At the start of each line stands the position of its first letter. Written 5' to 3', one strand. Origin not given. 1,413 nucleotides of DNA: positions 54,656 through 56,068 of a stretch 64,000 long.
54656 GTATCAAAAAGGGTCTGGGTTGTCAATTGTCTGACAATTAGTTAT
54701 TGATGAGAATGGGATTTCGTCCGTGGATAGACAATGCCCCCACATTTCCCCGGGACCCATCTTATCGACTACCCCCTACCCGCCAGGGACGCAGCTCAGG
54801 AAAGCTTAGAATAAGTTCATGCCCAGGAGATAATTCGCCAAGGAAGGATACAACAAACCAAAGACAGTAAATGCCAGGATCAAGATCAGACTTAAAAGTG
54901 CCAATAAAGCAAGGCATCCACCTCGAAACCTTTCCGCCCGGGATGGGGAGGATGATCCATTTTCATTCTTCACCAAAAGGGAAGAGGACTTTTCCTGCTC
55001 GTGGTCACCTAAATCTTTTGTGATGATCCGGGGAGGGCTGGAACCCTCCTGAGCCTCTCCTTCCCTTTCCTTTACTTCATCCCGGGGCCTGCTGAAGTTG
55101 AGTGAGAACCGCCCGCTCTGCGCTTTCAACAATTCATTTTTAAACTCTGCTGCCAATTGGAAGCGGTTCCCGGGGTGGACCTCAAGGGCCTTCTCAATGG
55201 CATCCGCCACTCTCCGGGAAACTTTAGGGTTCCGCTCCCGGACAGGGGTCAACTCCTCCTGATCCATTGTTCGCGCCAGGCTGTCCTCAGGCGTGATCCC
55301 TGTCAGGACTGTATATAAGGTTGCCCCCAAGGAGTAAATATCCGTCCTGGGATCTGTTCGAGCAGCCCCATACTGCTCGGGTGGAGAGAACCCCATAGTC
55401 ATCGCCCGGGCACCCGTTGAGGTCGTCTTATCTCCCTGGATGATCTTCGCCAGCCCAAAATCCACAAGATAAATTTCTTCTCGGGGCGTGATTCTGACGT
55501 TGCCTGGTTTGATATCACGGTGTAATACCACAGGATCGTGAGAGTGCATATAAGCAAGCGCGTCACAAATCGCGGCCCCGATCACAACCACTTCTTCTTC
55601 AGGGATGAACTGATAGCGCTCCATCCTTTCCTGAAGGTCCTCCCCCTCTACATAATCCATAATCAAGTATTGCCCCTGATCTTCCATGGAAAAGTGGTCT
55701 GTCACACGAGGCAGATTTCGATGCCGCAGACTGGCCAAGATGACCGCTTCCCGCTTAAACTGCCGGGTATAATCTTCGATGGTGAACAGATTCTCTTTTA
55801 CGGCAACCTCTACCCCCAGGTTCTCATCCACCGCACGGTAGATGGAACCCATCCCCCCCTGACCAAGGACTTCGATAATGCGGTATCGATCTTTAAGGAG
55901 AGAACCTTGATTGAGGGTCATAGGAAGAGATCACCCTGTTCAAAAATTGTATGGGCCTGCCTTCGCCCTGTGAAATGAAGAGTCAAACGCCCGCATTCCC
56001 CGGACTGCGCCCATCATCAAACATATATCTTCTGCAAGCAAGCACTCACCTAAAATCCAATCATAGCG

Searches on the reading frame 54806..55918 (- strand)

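Call 56: search_protein_families(library=ncbifam, proteins=[window:54806-55918:-], max_evalue=0.00001)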
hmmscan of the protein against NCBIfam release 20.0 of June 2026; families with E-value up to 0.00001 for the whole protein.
window:54806-55918:- (370 aa): 17 families
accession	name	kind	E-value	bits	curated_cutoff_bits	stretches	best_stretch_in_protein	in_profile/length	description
NF033483.0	PknB_PASTA_kin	equivalog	1.9e-63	215.4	450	1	5-353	2-351/563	Stk1 family PASTA domain-containing Ser/Thr kinase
NF047741.1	antiphage_MADS6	equivalog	4.2e-46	157.7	460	2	2-127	487-610/612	methylation-associated defense system protein kinase MAD6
NF038150.1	lanthi_synth_IV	equivalog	3.1e-38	131.7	650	1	6-283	185-460/851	class IV lanthionine synthetase LanL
NF052427.1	StpK7MSMEG_1200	equivalog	8.4e-37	126.9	900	1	11-272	8-274/601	serine/threonine protein kinase StpK7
NF009651.0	PRK13184.1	equivalog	3.3e-26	91.5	839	1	10-266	2-290/932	serine/threonine-protein kinase PknD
NF038151.1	lanthi_synth_III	equivalog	1.1e-20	73.7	575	1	9-256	219-473/833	class III lanthionine synthetase LanKC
NF033442.0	BREX_PglW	equivalog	2.2e-20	72.1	990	2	3-161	505-664/1391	BREX system serine/threonine kinase PglW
TIGR03903.1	TOMM_kin_cyc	equivalog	2.2e-17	62.2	705.75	1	48-259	19-240/1267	TOMM system kinase/cyclase fusion protein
NF053615.1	SerThrKinAfsKStmc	equivalog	9.8e-11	41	1300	1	14-210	17-212/809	protein serine/threonine kinase AfsK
NF058632.1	SerThrKinPrkT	equivalog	4.8e-10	39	280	1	4-283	15-278/322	serine/threonine protein kinase PrkT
TIGR03724.2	arch_bud32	equivalog_domain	5.4e-10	39.1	125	1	54-162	40-136/193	KEOPS complex kinase/ATPase Bud32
NF011463.0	PRK14879.1-4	equivalog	5.2e-09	35.9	188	1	53-161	64-164/237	Kae1-associated kinase Bud32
NF011461.0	PRK14879.1-2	equivalog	1.5e-08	34.7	372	1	53-158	49-147/225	Kae1-associated kinase Bud32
NF011464.0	PRK14879.1-7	equivalog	4.7e-07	29.8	246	1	56-159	55-151/221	Kae1-associated kinase Bud32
NF007174.0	PRK09605.1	equivalog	9.6e-07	27.6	447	1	53-161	382-477/535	bifunctional N(6)-L-threonylcarbamoyladenine synthase/serine/threonine protein kinase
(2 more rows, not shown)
